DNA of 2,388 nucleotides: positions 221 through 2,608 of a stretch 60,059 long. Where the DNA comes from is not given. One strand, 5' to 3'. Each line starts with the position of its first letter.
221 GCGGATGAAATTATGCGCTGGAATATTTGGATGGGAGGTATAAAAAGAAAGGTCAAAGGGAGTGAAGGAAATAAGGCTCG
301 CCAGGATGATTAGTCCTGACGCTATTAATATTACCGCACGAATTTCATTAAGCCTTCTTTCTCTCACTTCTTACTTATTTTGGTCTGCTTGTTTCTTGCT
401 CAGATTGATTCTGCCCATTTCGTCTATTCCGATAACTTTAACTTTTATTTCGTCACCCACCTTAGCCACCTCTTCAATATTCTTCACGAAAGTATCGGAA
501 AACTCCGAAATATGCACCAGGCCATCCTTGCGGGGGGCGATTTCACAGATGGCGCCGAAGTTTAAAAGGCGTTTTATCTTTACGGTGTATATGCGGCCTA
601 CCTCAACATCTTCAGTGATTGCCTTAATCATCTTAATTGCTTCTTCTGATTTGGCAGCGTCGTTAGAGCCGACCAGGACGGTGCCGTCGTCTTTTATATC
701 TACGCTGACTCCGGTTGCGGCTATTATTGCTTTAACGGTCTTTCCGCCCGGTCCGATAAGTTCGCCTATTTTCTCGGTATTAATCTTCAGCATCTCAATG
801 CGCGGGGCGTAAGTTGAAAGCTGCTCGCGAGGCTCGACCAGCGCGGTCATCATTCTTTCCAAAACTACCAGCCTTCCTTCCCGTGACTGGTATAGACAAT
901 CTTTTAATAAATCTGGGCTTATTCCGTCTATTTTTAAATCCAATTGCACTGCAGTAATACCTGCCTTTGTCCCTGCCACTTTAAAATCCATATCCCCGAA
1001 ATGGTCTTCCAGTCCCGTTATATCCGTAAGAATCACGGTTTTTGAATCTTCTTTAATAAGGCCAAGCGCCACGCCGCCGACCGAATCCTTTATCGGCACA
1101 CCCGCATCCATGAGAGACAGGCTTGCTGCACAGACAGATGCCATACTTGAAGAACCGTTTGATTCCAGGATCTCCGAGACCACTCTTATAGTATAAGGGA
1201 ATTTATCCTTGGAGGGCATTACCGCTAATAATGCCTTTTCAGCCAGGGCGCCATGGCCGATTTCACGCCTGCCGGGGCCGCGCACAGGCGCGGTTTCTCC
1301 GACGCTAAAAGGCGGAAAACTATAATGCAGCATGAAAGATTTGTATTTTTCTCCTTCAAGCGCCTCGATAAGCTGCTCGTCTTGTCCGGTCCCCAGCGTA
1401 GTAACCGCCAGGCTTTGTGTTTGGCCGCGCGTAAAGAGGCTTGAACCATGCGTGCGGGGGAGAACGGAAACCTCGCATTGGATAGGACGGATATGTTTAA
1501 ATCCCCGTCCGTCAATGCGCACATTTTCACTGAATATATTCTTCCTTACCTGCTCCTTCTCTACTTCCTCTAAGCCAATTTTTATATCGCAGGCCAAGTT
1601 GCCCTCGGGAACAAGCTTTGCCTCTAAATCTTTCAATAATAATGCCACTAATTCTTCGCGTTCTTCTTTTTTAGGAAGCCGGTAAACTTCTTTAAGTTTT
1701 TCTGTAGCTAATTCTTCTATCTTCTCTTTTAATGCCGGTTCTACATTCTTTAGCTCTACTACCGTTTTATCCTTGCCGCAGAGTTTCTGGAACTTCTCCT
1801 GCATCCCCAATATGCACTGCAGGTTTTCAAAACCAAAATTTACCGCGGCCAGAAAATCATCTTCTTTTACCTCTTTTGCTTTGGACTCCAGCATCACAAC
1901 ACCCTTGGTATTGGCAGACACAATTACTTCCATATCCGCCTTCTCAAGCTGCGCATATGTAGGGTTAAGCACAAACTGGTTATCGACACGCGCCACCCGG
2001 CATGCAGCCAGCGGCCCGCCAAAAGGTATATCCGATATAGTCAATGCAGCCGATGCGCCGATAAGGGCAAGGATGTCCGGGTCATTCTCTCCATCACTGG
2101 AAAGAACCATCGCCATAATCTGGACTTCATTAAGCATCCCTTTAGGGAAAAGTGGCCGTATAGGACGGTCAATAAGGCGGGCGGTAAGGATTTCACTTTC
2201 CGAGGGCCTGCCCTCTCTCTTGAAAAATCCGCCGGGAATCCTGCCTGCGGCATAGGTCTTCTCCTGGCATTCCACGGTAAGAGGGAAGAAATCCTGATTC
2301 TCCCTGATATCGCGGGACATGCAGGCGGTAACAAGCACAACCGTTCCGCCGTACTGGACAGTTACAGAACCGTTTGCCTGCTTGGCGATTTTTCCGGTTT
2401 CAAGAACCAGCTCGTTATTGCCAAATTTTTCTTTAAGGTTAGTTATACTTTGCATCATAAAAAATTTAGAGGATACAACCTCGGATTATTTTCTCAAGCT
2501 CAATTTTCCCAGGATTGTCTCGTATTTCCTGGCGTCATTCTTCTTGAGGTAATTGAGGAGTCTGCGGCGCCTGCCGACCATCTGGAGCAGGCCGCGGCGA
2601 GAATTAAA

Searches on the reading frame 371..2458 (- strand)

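Call 59: search_protein_families(library=ncbifam, proteins=[window:371-2458:-], max_evalue=1e-10)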
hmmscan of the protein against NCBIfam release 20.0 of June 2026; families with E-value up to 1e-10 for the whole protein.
window:371-2458:- (695 aa): 15 families
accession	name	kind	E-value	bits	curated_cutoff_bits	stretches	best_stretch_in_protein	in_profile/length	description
TIGR03591.1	polynuc_phos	equivalog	1.1e-295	982.6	525.05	1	12-690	2-688/689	polyribonucleotide nucleotidyltransferase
NF008805.1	PRK11824.1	equivalog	2e-293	975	471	1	10-690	4-682/683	polyribonucleotide nucleotidyltransferase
TIGR02696.1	pppGpp_PNP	exception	5.5e-192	639.9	1106.75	1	10-686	12-718/720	guanosine pentaphosphate synthetase I/polyribonucleotide nucleotidyltransferase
TIGR02065.1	ECX1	equivalog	2.4e-37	128.5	318.7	1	307-508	2-197/230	exosome complex exonuclease Rrp41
NF006363.0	PRK08582.1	equivalog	1.1e-19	71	171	1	618-693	3-78/140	S1 domain-containing RNA-binding protein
NF004473.0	PRK05807.1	equivalog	1.2e-18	67.8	178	1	618-695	3-79/136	S1 domain-containing RNA-binding protein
NF005973.0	PRK08059.1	equivalog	1.2e-17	64.2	148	1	615-692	2-80/123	S1 domain-containing post-transcriptional regulator GSP13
NF010379.0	PRK13806.1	equivalog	4.4e-17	61.9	648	1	588-693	170-280/491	30S ribosomal protein S1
NF040579.1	S1_dom_CvfD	subfamily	6.8e-17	61.7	117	1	619-693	2-77/113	CvfD/Ygs/GSP13 family RNA-binding post-transcriptional regulator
NF005208.0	PRK06676.1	equivalog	7.4e-17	61.4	368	1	613-694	271-353/391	30S ribosomal protein S1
NF000907.0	PRK00087.1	equivalog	7.6e-16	57.4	624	1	613-694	556-638/671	bifunctional 4-hydroxy-3-methylbut-2-enyl diphosphate reductase/30S ribosomal protein S1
NF005911.0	PRK07899.1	equivalog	1.4e-13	50.4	691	1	615-694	288-368/486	30S ribosomal protein S1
NF004952.0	PRK06299.1-2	equivalog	2.2e-12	46.1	524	1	613-694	296-379/580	30S ribosomal protein S1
NF040578.1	S1_dom_Ygs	exception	6.5e-12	45.6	175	1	618-693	5-80/122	S1 domain-containing post-transcriptional regulator Ygs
TIGR00717.1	rpsA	equivalog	7e-11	41.3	577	1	612-694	264-348/516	30S ribosomal protein S1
